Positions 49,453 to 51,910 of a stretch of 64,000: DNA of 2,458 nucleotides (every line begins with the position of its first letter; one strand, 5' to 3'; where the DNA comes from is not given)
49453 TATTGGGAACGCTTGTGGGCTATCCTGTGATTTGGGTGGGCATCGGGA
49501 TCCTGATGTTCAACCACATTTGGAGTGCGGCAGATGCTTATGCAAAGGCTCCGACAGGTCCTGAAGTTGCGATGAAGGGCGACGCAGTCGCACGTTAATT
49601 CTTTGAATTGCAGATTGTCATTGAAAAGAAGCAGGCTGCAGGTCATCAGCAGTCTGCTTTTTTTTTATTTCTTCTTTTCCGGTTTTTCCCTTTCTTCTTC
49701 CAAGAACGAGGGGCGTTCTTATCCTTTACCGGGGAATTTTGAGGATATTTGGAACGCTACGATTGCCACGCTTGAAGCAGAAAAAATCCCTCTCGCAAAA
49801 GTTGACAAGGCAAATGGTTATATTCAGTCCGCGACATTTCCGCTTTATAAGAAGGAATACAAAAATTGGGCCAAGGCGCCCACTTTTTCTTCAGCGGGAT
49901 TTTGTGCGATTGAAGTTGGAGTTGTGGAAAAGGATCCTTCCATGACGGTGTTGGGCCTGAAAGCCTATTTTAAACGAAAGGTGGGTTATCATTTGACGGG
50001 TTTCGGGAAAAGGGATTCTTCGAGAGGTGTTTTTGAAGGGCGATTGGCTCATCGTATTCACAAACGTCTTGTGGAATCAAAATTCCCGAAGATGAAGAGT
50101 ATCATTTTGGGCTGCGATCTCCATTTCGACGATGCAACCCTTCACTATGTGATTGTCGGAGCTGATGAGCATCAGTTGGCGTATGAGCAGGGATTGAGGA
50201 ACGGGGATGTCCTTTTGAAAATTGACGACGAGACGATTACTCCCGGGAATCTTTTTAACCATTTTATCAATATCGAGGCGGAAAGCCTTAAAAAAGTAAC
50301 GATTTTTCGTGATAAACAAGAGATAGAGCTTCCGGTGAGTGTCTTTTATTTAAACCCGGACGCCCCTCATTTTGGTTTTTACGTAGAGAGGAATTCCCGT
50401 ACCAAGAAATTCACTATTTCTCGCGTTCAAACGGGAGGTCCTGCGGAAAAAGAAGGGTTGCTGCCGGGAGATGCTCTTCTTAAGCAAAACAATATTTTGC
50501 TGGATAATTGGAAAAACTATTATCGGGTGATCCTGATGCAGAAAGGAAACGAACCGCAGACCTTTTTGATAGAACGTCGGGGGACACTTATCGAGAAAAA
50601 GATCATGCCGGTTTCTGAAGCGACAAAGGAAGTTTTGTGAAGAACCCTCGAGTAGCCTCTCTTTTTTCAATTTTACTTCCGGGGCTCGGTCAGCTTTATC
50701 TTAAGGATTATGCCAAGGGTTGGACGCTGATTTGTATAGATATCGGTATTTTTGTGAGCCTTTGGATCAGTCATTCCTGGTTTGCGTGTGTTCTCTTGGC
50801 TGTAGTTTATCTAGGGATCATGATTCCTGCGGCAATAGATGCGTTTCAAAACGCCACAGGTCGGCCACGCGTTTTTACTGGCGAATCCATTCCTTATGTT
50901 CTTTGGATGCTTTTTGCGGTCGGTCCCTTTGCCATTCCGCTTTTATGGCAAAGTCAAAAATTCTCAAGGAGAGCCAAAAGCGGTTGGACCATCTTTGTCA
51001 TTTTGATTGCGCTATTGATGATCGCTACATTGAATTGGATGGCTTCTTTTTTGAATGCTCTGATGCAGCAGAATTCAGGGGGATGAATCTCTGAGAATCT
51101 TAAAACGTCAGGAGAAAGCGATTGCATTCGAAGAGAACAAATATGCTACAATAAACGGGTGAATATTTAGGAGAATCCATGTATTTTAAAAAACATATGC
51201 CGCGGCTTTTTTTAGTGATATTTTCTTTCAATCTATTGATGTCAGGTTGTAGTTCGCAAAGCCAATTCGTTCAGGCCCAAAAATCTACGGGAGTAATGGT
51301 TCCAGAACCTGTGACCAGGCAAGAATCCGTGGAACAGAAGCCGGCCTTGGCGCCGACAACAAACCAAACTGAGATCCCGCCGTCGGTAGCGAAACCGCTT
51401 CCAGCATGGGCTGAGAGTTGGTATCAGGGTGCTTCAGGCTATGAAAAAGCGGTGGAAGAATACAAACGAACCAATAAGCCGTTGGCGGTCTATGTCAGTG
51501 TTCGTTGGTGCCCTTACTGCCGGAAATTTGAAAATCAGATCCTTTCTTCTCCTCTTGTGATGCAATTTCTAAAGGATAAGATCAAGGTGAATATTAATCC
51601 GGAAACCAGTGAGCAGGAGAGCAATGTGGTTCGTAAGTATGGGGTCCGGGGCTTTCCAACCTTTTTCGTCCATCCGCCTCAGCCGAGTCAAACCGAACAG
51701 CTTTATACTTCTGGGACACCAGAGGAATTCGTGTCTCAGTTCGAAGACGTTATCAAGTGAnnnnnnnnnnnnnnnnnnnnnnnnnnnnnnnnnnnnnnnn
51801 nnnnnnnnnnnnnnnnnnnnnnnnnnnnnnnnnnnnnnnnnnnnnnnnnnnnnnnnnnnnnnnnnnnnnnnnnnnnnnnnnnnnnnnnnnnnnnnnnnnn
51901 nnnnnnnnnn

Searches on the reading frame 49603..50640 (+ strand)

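Call 44: search_protein_families(library=pfam, proteins=[window:49603-50640:+], max_evalue=0.00001)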
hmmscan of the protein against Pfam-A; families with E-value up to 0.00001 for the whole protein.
window:49603-50640:+ (345 aa): 3 families
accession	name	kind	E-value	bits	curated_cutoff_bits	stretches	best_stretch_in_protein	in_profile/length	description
PF17820.7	PDZ_6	-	2.8e-12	46.6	27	0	271-325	1-54/54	PDZ domain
PF13180.12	PDZ_2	-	1.5e-08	35.2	27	0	262-329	8-73/80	PDZ domain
PF00595.29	PDZ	-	9.1e-08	32.8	23.2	0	257-314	12-71/81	PDZ domain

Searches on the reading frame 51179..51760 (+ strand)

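Call 44: search_protein_families(library=pfam, proteins=[window:51179-51760:+], max_evalue=0.00001)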
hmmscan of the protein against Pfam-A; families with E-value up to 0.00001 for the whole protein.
window:51179-51760:+ (193 aa): 2 families
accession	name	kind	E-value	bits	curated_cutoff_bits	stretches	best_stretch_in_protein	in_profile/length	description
PF13098.12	Thioredoxin_2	-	4.3e-12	46.7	27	1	96-173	2-87/104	Thioredoxin-like domain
PF13899.12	Thioredoxin_7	-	1.9e-11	44.4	27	1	83-166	4-82/83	Thioredoxin-like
